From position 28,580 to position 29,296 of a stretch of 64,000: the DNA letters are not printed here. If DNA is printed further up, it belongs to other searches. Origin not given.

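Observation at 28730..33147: Two paralogous small helical proteins with an identical promoter/leader motif, each heading a candidate secreted-protein module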

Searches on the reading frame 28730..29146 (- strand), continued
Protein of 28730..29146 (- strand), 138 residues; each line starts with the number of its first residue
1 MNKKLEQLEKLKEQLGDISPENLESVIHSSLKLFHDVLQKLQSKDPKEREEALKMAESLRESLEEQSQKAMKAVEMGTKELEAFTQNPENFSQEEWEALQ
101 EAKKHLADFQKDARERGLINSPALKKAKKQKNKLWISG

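Call 39: find_encoding_contigs(protein=P0029, flank=8000, max_places=2)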
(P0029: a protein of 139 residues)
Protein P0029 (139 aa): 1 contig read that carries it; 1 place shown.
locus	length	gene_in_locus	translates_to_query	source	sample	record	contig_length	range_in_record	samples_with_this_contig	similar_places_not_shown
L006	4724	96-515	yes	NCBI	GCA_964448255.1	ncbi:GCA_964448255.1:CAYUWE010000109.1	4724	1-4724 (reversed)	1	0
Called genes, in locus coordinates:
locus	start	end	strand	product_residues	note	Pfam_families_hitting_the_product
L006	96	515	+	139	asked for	-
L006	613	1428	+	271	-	-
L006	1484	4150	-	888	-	PF01553:Acyltransferase (weak), PF00550:PP-binding, PF00501:AMP-binding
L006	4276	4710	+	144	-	-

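Call 40: find_encoding_contigs(protein=P0035, flank=8000, max_places=2)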
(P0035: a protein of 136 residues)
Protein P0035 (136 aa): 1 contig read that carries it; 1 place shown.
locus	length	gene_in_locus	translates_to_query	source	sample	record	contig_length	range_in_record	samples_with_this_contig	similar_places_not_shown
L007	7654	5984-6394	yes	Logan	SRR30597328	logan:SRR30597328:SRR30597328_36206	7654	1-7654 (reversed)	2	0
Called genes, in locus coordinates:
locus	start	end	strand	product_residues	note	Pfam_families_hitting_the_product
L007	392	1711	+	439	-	PF05697:Trigger_N, PF05698:Trigger_C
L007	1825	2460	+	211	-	PF00574:CLP_protease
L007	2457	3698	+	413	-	PF06689:zf-C4_ClpX, PF07724:AAA_2, PF00004:AAA, PF07728:AAA_5 (faint), PF10431:ClpB_D2-small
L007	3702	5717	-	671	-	-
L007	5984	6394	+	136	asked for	-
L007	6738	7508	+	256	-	-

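Call 46: fold_search(model_id=the predicted structure, library=pdb)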
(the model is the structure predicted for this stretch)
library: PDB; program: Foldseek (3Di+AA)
matches with E <= 10: 185; with E <= 0.001: 0
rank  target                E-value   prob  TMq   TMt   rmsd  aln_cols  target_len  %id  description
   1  9b27_H                8.4e-01  0.16  0.25  0.13  19.2       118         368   24  Dia1 at the Barbed End of F-Actin (released 2024-05-29)
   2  6azh_B                1.0e+00  0.60  0.42  0.34   8.1       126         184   13  Clostridium perfringens putative fatty acid metabolism regulator (released 2017-12-20)
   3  1rhg_B                1.2e+00  0.10  0.21  0.20  17.7       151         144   19  THE STRUCTURE OF GRANULOCYTE-COLONY-STIMULATING FACTOR AND ITS RELATIONSHIP TO THOSE OF OTHER GROWTH FACTORS (released 1994-01-31)
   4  6azh_A                1.5e+00  0.47  0.42  0.32   7.2       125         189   11  Clostridium perfringens putative fatty acid metabolism regulator (released 2017-12-20)
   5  9ptd_E                1.5e+00  0.44  0.29  0.17   5.1        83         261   11  Crystal structure of C. elegans PUF-3 (released 2025-12-17)
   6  8whl_B                1.5e+00  0.15  0.25  0.17  15.3       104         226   20  Crystal structure of CLASP2 in complex with CENP-E (released 2024-08-28)
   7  9g0d_B                1.5e+00  0.12  0.25  0.24  17.8       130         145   15  Structure of human Mical1 bMERB_V978A domain:Rab10 complex. (released 2025-07-02)
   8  9b3d_G                1.8e+00  0.13  0.25  0.13  19.9       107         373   22  mDia1 in the middle of F-actin (released 2024-05-29)
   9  6zz6_D                1.8e+00  0.08  0.21  0.04  18.6       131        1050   20  Cryo-EM structure of S.cerevisiae cohesin-Scc2-DNA complex (released 2020-09-30)
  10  3obv_H                1.9e+00  0.14  0.29  0.12  18.9       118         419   18  Autoinhibited Formin mDia1 Structure (released 2010-11-24)
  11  6mq7_A                2.1e+00  0.20  0.24  0.15  12.9        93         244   15  Crystal structure of CLASP1 TOG2 domain at 1.78A resolution (released 2019-07-17)
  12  6n1l                  2.1e+00  0.15  0.29  0.28  16.7       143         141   16  The complement inhibitory domain of B. burgdorferi BBK32. (released 2019-03-27)
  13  6xwx_C                2.1e+00  0.15  0.31  0.09  16.2       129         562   18  Crystal structure of the Tof1-Csm3 complex (released 2020-05-27)
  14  6ot8                  2.2e+00  0.18  0.30  0.37  11.4       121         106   11  Bimetallic hexameric cage design 4 (BMC4) from cytochrome cb562 (released 2020-01-29)
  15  9tmp_A                2.2e+00  0.16  0.29  0.36  11.5       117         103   12  Crystal Structure of Native Cytochrome b562 in complex with the synthetic anti-BRIL antibody BAG2. (released 2026-03-25)
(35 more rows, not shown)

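Call 59: list_cluster_members(proteins=[P0055, P0059, P0063, P0065, P0092, P0108, P0110, P0111, P0141, P0153])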
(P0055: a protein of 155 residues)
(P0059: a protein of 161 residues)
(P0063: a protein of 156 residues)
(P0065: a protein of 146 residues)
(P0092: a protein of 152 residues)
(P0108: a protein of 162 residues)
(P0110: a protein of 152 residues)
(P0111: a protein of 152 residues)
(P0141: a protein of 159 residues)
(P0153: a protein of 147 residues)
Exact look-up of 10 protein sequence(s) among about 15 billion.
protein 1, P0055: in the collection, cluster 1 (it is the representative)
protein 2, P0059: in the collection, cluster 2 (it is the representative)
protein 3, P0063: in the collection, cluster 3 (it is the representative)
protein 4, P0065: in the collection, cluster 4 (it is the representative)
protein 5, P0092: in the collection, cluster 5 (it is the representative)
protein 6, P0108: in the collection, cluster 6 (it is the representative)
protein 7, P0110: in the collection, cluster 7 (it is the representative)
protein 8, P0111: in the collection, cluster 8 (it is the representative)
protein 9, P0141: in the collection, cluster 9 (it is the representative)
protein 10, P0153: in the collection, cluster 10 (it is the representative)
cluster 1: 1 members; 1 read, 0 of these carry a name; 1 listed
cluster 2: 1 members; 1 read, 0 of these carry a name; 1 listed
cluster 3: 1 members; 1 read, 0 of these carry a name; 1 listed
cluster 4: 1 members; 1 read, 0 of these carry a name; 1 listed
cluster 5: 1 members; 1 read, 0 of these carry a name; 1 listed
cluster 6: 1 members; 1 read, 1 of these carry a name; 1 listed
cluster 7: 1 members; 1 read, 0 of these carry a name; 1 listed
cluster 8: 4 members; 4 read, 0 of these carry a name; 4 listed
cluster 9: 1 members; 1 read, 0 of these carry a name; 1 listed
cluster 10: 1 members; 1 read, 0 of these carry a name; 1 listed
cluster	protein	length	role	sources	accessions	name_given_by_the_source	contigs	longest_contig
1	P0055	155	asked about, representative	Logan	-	-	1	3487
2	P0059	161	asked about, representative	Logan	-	-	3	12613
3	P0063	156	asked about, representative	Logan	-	-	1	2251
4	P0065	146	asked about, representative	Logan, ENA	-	-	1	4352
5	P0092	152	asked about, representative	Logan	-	-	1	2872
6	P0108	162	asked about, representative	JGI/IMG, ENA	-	hypothetical protein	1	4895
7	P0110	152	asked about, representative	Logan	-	-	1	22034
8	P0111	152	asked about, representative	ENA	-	-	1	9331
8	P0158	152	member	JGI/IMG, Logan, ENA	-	-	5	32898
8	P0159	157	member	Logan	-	-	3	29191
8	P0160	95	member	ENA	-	-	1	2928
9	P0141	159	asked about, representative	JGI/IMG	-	-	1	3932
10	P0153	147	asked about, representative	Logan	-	-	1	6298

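Call 60: find_encoding_contigs(protein=P0005, flank=8000, max_places=2)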
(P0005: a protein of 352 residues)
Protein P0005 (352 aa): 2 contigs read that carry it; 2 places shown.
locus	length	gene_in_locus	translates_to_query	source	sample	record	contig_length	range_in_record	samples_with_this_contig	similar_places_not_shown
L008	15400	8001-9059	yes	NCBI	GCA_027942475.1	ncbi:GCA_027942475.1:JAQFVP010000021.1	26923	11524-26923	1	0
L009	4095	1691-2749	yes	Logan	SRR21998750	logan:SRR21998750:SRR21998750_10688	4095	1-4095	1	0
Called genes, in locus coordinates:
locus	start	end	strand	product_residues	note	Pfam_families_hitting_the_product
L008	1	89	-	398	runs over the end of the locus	PF28396:SepQ_C, PF01052:FliMN_C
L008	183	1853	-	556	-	-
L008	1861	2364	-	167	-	-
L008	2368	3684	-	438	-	PF02874:ATP-synt_ab_N (weak), PF00006:ATP-synt_ab, PF18269:T3SS_ATPase_C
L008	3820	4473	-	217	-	-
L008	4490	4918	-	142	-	-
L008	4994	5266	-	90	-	-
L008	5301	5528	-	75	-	PF17376:DUF5398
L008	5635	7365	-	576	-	PF16697:Yop-YscD_cpl, PF00498:FHA, PF16697:Yop-YscD_cpl, PF00498:FHA, PF04972:BON (faint), PF23863:CdsD_PD1, PF22598:CdsD_PD2, PF23862:CdsD_C, +1 more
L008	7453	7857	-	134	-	PF05932:CesT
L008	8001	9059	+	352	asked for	PF04107:GCS2 (faint)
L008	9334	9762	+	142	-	-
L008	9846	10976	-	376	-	-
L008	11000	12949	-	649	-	-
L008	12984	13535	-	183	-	-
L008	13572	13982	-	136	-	-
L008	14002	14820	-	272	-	-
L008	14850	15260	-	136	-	-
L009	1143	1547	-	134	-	PF05932:CesT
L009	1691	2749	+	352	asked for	PF04107:GCS2 (faint)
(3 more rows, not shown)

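Call 63: find_encoding_contigs(protein=P0006, flank=5000, max_places=3)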
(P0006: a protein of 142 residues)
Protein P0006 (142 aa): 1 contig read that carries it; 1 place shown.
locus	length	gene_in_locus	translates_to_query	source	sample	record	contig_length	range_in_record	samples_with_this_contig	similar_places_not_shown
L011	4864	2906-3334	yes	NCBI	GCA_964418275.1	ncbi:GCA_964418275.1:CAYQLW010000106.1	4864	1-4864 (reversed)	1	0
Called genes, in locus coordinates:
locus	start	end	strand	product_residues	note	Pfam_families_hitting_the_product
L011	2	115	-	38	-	?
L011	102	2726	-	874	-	PF01553:Acyltransferase (weak), PF00501:AMP-binding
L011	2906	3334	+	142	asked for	PF07739:TipAS (faint)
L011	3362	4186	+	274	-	-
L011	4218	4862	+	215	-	?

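Call 86: list_cluster_members(proteins=[P0016, P0018, P0027, P0023, P0038, P0017, P0019, P0053, P0040, P0021])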
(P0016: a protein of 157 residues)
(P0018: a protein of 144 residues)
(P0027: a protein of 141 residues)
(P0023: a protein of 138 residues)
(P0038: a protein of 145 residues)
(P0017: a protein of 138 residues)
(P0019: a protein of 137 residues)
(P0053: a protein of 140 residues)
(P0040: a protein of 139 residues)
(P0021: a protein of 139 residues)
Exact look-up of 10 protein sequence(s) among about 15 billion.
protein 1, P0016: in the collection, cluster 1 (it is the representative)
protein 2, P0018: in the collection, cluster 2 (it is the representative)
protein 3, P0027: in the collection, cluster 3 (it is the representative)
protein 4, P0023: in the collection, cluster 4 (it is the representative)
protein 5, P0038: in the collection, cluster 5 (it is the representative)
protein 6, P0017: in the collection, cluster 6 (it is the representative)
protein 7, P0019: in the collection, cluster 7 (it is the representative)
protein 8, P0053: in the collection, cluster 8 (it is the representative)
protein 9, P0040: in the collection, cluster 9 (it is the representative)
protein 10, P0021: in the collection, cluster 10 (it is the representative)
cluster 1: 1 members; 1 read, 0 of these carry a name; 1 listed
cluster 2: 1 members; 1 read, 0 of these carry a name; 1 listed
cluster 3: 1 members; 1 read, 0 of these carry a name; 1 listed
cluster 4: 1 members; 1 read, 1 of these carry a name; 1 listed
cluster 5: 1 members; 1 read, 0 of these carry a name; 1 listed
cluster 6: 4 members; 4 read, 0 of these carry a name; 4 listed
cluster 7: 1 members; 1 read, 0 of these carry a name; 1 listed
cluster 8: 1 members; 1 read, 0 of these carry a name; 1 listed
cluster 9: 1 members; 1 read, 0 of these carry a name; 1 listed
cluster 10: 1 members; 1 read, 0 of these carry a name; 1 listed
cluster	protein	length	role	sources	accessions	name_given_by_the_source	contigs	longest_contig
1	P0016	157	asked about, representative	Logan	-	-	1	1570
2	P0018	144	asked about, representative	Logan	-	-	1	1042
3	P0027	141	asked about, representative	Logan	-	-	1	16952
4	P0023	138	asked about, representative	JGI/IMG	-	hypothetical protein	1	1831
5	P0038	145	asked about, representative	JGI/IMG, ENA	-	-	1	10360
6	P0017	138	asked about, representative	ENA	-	-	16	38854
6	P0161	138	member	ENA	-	-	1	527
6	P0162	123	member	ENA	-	-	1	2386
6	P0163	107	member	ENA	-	-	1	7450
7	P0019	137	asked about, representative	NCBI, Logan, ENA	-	-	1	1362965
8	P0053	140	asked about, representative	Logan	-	-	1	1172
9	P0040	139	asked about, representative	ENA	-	-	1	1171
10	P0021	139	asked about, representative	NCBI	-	-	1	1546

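Call 87: find_encoding_contigs(protein=P0019, flank=9000, max_places=1)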
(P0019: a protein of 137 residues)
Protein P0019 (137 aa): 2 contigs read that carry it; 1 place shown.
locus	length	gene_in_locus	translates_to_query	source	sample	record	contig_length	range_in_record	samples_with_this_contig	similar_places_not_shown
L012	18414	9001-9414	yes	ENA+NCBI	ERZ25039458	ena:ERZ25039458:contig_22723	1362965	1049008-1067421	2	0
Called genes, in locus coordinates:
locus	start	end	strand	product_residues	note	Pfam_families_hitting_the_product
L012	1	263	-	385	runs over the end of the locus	PF13173:AAA_14, PF13635:DUF4143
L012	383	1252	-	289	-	PF08843:AbiEii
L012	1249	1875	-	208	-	-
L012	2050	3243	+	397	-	-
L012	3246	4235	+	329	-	-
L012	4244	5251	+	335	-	PF02655:ATP-grasp_3 (weak), PF08443:RimK, PF02955:GSH-S_ATP (faint)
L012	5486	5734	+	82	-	-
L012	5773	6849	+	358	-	PF05698:Trigger_C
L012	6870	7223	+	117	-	PF00574:CLP_protease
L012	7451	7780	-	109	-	-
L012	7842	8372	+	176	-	PF00004:AAA, PF07724:AAA_2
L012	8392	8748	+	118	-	PF10431:ClpB_D2-small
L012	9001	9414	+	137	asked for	-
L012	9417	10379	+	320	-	-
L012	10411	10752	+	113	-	-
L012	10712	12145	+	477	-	-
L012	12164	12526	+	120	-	PF13340:DUF4096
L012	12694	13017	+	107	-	-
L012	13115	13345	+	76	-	-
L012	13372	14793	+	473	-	-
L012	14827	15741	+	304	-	-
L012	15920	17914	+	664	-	-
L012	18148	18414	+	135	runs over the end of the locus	PF05932:CesT (weak)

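Call 88: find_encoding_contigs(protein=P0158, flank=9000, max_places=1)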
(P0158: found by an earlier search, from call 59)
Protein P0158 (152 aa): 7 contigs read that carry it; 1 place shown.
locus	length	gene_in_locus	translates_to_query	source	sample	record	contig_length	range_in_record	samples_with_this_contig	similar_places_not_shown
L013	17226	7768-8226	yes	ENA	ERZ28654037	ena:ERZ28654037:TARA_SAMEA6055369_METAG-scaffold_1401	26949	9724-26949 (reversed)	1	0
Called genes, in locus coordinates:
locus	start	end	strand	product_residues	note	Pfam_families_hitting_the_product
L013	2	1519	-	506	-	?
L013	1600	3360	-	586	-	-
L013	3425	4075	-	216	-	-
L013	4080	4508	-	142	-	PF07719:TPR_2 (faint)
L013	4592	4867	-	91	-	-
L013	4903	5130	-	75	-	PF17376:DUF5398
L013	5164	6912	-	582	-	PF16697:Yop-YscD_cpl, PF00498:FHA, PF16697:Yop-YscD_cpl, PF00498:FHA, PF04972:BON (faint), PF23863:CdsD_PD1, PF22598:CdsD_PD2, PF23862:CdsD_C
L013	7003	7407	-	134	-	PF05932:CesT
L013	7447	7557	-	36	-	-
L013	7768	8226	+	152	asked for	-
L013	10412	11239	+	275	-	-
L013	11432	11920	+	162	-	-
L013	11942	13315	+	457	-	-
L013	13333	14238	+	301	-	-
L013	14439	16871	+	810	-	-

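Call 93: find_related_loci(query=A1, collection=metagenome_contigs, flank=5000)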
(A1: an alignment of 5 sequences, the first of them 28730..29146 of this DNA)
Query A1 (138 aa) in metagenome_contigs; peptide patterns used: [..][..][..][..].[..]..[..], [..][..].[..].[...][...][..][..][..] (x = any residue, [..] = any of these).
260 stretches matched a pattern, but none encodes a relative of the query by tblastn (E <= 1e-3).

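Call 97: find_related_loci(query=A6, collection=metagenome_contigs, flank=6000)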
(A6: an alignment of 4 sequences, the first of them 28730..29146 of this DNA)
Query A6 (138 aa) in metagenome_contigs; peptide patterns used: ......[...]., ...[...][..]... (x = any residue, [..] = any of these).
296 stretches matched a pattern; 2 encode a relative of the query (tblastn E <= 1e-3); 2 distinct loci.
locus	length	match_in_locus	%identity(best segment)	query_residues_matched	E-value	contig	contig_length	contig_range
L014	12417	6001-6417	48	1-136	1e-38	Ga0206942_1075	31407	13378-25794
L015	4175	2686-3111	40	1-138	3e-32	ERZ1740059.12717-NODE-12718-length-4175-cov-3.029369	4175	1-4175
